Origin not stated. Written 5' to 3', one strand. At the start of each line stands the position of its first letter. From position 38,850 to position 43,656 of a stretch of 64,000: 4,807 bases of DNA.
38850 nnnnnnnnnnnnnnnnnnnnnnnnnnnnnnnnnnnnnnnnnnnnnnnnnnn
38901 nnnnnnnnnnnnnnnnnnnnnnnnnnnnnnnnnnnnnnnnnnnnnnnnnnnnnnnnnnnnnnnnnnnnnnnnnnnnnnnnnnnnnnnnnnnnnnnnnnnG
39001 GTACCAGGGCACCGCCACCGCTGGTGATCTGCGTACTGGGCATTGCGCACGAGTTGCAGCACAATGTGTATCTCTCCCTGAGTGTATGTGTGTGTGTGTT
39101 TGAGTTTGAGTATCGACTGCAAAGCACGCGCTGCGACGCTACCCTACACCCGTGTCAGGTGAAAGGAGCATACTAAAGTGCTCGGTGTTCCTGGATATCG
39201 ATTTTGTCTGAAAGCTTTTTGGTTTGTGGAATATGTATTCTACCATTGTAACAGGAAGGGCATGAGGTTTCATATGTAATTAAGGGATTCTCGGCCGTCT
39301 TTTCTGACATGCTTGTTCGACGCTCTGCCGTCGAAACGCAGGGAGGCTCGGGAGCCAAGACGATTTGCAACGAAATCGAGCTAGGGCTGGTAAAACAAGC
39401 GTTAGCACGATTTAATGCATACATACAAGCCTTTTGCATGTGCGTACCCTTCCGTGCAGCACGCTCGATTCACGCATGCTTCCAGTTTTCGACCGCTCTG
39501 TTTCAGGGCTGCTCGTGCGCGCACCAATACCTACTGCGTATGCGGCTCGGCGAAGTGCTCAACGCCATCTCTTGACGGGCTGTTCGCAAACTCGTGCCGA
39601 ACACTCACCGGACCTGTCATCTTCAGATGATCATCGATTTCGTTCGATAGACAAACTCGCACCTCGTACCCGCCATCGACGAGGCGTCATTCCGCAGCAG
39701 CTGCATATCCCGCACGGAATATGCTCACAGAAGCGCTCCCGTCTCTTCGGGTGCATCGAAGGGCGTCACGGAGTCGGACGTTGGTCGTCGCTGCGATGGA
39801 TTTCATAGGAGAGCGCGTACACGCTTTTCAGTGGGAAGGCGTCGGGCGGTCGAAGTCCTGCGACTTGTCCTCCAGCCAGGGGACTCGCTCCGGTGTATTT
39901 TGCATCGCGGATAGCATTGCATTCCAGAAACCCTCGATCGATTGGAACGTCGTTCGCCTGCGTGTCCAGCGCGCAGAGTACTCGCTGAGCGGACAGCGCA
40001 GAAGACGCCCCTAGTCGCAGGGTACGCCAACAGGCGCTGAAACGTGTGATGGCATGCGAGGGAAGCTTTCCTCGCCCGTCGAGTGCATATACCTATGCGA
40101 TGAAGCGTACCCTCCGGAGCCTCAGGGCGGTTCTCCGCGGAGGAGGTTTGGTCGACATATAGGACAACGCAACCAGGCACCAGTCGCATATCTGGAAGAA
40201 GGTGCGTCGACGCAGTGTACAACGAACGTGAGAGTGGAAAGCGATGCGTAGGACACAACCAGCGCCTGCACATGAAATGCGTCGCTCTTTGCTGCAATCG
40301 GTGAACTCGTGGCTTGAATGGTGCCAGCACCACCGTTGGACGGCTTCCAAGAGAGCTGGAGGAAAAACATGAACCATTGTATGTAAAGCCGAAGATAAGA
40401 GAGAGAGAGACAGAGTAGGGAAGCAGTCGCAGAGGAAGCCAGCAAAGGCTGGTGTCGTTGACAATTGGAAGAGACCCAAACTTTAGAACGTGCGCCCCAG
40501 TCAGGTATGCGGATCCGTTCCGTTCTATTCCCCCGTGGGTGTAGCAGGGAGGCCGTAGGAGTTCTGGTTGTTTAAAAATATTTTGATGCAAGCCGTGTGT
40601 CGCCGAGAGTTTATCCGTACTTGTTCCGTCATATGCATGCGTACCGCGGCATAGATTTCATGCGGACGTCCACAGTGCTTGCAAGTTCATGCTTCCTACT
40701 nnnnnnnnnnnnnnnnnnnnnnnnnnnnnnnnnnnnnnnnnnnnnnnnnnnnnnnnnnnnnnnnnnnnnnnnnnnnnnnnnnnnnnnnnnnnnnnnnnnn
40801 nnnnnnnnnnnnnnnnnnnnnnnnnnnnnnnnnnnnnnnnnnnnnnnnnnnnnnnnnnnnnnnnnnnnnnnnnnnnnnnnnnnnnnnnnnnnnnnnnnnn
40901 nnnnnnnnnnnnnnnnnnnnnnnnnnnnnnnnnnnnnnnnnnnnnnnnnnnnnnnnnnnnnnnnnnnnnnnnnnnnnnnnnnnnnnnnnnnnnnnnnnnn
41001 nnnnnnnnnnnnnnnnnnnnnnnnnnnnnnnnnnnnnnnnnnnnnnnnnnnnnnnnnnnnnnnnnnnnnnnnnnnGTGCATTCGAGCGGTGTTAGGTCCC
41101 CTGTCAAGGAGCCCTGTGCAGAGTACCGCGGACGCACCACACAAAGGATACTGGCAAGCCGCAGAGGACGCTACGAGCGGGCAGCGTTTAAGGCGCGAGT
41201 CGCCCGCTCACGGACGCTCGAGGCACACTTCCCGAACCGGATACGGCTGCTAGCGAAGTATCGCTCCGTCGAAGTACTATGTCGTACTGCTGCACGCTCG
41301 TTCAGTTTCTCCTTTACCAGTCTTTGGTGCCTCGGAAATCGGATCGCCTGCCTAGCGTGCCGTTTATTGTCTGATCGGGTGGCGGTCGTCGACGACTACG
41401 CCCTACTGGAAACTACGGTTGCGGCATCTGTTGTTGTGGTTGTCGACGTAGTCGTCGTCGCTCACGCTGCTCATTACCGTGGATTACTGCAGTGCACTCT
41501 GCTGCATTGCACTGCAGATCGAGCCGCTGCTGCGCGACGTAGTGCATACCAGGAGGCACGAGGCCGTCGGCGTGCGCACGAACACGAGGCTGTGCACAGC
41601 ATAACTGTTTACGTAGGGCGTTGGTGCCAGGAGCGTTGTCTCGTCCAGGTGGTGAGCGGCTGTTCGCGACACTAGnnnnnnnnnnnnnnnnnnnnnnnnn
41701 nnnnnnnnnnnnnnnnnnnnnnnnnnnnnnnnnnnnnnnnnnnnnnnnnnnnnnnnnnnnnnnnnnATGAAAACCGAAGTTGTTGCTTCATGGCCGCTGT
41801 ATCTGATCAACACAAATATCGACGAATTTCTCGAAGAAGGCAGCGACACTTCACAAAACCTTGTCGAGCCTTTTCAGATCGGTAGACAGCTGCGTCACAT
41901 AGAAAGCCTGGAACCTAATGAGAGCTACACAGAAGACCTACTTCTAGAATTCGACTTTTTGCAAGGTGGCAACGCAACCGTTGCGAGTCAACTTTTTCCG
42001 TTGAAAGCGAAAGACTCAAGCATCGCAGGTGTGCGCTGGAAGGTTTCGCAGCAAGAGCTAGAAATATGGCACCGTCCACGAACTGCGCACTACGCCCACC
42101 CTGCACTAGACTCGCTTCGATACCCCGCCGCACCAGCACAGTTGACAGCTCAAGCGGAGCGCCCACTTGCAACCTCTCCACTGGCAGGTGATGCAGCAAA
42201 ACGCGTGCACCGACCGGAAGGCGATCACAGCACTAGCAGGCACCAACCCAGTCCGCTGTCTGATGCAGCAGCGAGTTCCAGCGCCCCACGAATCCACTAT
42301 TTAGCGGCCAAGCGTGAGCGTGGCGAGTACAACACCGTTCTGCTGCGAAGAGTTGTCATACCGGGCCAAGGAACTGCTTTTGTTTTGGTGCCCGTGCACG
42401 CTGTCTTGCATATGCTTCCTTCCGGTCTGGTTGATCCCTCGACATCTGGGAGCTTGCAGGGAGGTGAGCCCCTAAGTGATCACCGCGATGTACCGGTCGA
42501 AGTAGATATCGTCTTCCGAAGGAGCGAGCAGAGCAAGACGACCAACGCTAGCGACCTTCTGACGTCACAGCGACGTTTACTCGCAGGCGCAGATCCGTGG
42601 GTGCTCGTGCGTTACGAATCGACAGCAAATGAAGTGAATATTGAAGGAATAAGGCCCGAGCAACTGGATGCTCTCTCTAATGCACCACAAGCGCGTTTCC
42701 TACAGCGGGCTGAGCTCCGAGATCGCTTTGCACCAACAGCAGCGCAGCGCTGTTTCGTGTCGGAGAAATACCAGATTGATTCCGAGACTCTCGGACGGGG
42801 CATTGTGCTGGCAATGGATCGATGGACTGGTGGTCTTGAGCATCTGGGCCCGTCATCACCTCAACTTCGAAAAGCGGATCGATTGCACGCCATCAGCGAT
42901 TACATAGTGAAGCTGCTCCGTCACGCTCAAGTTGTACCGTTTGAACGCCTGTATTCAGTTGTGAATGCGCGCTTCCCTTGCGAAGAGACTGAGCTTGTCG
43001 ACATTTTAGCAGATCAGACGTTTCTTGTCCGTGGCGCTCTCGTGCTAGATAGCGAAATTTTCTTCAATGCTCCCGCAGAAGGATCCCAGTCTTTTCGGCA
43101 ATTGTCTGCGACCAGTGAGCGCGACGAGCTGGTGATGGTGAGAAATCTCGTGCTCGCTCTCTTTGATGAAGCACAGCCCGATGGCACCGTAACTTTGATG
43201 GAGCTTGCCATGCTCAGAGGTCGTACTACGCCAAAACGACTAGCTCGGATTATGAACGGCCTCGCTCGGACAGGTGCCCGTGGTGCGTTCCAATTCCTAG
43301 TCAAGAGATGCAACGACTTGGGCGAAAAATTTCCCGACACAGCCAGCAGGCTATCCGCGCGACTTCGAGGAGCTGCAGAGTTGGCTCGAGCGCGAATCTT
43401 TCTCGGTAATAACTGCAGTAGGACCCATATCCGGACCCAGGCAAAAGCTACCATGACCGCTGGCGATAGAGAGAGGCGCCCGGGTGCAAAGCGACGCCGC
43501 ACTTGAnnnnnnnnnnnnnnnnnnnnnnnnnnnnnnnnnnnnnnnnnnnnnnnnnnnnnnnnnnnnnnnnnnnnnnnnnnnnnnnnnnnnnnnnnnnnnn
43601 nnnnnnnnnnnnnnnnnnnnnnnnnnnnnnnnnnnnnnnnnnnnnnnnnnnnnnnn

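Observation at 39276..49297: Two 1.2-kb, ~99.5%-identical direct repeats bracketing a 7.6-kb three-gene block (hypothetical protein, Rpt6, EME1-like)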

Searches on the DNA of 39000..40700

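Call 59: search_rna_families(source=window, start=39000, end=40700, threshold=evalue, max_evalue=1)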
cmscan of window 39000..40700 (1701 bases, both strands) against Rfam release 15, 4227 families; matches with E-value up to 1: 0.
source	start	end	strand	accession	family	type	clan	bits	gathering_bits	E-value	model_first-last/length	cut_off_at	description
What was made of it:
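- Rfam gives no match even at E ≤ 1 (call 59).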

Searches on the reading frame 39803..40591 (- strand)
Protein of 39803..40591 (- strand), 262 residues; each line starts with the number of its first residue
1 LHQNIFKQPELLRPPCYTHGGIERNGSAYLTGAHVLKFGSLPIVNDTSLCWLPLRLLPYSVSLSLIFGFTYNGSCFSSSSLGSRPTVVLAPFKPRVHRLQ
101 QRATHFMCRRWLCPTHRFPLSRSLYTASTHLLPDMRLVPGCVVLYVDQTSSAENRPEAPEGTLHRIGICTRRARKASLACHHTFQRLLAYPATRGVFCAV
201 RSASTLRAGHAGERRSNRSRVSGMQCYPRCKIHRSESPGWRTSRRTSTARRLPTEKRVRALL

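Call 11: search_protein_families(library=pfam, proteins=[window:39803-40591:-], max_evalue=0.01)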
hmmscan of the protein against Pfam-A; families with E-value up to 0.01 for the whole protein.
window:39803-40591:- (262 aa): 0 families

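Call 71: search_protein_representatives(protein=window:39803-40591:-)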
Query: 262 residues. Proteins with E-value up to 0.001 (for the whole library): 5; up to 1e-10: 1; up to 1e-30: 1. The best 5 are listed.
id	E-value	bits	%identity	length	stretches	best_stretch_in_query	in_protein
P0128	1.2e-146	503.4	98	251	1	36-262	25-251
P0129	1.1e-07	47.9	85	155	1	36-68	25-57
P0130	1.8e-07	47.2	82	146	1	35-68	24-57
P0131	1.4e-05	41.0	36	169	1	60-165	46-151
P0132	1.1e-04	38.1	33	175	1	97-260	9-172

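Call 74: find_encoding_contigs(protein=P0132, flank=5000, max_places=4)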
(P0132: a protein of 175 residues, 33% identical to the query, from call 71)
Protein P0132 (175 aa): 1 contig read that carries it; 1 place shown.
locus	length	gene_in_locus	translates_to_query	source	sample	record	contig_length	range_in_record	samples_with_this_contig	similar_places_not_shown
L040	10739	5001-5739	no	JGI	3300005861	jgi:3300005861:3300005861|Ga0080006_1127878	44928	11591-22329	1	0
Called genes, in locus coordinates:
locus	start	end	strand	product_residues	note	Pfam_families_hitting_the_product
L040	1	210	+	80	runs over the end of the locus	-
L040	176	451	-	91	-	-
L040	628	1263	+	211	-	PF10634:Iron_transport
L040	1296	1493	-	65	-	-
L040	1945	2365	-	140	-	-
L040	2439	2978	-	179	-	-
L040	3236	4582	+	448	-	PF22241:PSMD12-CSN4_N, PF01399:PCI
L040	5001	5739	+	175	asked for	-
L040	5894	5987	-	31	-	-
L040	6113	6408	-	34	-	-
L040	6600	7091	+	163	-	-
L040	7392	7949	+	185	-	PF14489:QueF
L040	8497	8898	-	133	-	-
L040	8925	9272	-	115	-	PF01242:PTPS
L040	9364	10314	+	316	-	PF01868:RNase_P-MRP_p29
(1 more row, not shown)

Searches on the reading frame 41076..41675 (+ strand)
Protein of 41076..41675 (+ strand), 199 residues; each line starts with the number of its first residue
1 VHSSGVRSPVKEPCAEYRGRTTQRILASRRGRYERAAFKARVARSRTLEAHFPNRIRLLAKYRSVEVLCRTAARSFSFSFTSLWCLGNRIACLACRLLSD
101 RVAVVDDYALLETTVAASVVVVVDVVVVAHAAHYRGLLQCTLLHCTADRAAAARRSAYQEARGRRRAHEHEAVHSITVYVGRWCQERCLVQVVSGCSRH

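Call 11: search_protein_families(library=pfam, proteins=[window:41076-41675:+], max_evalue=0.01)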
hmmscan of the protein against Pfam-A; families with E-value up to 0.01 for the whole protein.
window:41076-41675:+ (199 aa): 0 families

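Call 39: search_protein_families(library=pfam, proteins=[window:41076-41675:+], max_evalue=0.001)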
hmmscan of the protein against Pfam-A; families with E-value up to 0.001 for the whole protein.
window:41076-41675:+ (199 aa): 0 families

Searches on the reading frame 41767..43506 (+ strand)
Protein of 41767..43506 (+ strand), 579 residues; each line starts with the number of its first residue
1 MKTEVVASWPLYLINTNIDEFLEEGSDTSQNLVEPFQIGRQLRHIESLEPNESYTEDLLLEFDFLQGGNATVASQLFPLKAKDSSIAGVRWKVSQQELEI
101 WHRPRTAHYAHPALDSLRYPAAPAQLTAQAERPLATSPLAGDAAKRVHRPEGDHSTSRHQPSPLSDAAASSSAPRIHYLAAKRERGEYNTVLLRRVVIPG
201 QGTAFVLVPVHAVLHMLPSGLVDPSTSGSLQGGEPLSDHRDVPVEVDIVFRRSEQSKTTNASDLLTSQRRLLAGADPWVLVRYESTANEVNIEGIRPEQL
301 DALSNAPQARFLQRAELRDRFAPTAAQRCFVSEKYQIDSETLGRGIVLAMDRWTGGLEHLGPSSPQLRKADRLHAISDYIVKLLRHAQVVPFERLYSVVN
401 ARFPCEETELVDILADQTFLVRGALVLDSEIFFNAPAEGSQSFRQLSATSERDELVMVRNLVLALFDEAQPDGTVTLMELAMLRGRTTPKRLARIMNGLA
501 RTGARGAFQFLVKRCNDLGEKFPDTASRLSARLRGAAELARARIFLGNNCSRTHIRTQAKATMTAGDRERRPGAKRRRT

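Call 11: search_protein_families(library=pfam, proteins=[window:41767-43506:+], max_evalue=0.01)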
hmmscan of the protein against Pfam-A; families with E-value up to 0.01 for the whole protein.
window:41767-43506:+ (579 aa): 1 family
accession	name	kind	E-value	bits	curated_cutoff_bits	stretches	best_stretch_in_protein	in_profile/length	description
PF04801.18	RPC5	-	1.1e-11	45.1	23.1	1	204-529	119-416/429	RPC5 protein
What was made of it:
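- Checked: One correction to the finding: the enclosed 'hypothetical protein' (41767-43506) is an RPC5 homologue (Pfam PF04801, 1.1e-11, call 11).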

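Call 12: find_encoding_contigs(protein=window:41767-43506:+, flank=10000, max_places=10)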
Protein window:41767-43506:+ (579 aa): no gene with exactly this product is on record in the collection.

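Call 14: find_homologous_proteins(query=window:41767-43506:+, max_evalue=0.00001)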
Query window:41767-43506:+ (579 aa): 3 proteins with E <= 0.00001 among 8000 candidates.
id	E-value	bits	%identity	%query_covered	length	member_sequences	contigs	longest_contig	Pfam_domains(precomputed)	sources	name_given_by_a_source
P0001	0.0e+0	1283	100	100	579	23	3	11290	PF04801.19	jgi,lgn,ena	-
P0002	2.3e-113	398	40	93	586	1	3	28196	PF04801.19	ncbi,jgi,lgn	jgi:hypothetical protein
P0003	9.4e-113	396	39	99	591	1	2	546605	PF04801.19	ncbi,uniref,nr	ncbi:hypothetical protein CCYA_CCYA12G3383 [Cyanidiococcus yangmingshanensis]|uniref:Uncharacterized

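Call 15: find_encoding_contigs(protein=P0001, flank=10000, max_places=10)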
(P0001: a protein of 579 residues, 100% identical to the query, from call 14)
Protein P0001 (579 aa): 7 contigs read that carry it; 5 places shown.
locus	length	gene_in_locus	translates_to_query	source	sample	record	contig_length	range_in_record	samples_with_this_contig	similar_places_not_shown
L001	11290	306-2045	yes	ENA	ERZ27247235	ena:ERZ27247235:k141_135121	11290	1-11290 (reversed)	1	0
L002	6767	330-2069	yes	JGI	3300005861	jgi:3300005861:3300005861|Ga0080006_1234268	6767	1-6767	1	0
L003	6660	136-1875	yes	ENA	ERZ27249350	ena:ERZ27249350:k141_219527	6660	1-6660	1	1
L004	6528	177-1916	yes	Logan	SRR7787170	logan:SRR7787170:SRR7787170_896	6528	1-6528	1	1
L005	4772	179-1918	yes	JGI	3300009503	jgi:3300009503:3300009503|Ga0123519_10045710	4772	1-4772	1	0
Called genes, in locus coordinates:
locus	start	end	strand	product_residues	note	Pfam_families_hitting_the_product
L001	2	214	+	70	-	?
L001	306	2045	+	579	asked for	PF04801:RPC5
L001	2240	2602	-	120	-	-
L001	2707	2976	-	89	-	-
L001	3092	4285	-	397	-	PF16450:Prot_ATP_ID_OB_C, PF21236:OB_PRS7 (faint), PF13191:AAA_16 (faint), PF00004:AAA, PF07728:AAA_5 (faint), PF17862:AAA_lid_3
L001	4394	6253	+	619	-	PF21292:EME1-MUS81_C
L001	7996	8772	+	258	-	-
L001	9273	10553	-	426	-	PF02096:60KD_IMP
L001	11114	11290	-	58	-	?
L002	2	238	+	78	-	?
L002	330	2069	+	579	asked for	PF04801:RPC5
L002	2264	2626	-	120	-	-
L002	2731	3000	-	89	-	-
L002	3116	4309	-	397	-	PF16450:Prot_ATP_ID_OB_C, PF21236:OB_PRS7 (faint), PF13191:AAA_16 (faint), PF00004:AAA, PF07728:AAA_5 (faint), PF17862:AAA_lid_3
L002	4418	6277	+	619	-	PF21292:EME1-MUS81_C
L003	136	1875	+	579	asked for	PF04801:RPC5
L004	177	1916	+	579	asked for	PF04801:RPC5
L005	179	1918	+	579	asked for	PF04801:RPC5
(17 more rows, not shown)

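Call 38: find_encoding_contigs(protein=P0003, flank=10000, max_places=2)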
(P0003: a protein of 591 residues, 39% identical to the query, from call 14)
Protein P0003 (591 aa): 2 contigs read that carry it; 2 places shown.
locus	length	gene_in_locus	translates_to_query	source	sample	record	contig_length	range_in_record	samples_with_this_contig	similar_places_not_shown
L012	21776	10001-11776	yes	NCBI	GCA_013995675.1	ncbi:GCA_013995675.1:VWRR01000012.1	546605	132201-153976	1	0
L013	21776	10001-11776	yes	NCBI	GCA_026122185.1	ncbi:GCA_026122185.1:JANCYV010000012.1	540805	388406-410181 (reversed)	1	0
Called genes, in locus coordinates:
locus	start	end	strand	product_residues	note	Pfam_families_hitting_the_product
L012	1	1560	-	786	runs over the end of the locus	PF04121:Nup84_Nup100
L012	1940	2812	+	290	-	-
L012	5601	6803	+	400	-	PF00828:Ribosomal_L27A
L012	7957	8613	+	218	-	PF05757:PsbQ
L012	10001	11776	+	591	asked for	PF04801:RPC5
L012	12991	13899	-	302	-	PF13401:AAA_22 (faint), PF16450:Prot_ATP_ID_OB_C, PF13191:AAA_16 (weak), PF00004:AAA, PF07728:AAA_5 (faint)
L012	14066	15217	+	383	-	-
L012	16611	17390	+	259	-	PF00515:TPR_1 (faint)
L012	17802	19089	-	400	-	PF02096:60KD_IMP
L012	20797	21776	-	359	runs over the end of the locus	-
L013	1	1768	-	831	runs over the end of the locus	PF04121:Nup84_Nup100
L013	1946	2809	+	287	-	-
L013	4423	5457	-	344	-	-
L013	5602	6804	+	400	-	PF00828:Ribosomal_L27A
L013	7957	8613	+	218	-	PF05757:PsbQ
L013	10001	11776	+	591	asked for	PF04801:RPC5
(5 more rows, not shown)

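Call 65: find_encoding_contigs(protein=P0002, flank=10000, max_places=3)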
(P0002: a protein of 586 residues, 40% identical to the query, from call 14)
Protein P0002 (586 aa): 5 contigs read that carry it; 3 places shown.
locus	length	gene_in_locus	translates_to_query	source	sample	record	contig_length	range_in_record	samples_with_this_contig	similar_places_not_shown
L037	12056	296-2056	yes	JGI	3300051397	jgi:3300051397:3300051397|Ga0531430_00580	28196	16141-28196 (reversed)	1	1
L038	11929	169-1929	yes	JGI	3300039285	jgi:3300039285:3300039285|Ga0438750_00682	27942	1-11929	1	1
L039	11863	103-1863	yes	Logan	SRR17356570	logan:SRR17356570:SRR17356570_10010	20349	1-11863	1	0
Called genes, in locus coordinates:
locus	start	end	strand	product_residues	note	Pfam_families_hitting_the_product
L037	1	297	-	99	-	?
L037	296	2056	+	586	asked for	PF04801:RPC5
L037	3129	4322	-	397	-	PF16450:Prot_ATP_ID_OB_C, PF13191:AAA_16 (faint), PF00004:AAA, PF07728:AAA_5 (faint), PF17862:AAA_lid_3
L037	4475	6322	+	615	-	PF21292:EME1-MUS81_C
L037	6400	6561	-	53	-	-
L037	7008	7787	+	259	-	PF00515:TPR_1 (faint), PF07719:TPR_2 (faint)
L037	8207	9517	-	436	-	PF02096:60KD_IMP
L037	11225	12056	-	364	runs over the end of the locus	-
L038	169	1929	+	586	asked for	PF04801:RPC5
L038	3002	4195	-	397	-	PF16450:Prot_ATP_ID_OB_C, PF13191:AAA_16 (faint), PF00004:AAA, PF07728:AAA_5 (faint), PF17862:AAA_lid_3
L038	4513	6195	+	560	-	PF21292:EME1-MUS81_C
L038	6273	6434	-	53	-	-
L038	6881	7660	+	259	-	PF00515:TPR_1 (faint), PF07719:TPR_2 (faint)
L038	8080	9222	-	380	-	PF02096:60KD_IMP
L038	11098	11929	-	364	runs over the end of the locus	-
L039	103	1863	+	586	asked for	PF04801:RPC5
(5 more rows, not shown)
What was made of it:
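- On Composite transposon (two insertion sequences carrying cargo): The cargo is syntenic with relatives (calls 38, 65).
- The EME1-TPR spacer is 686-695 nt in two relatives against 1741 nt here, so R2 is added DNA in this lineage (calls 38, 65).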
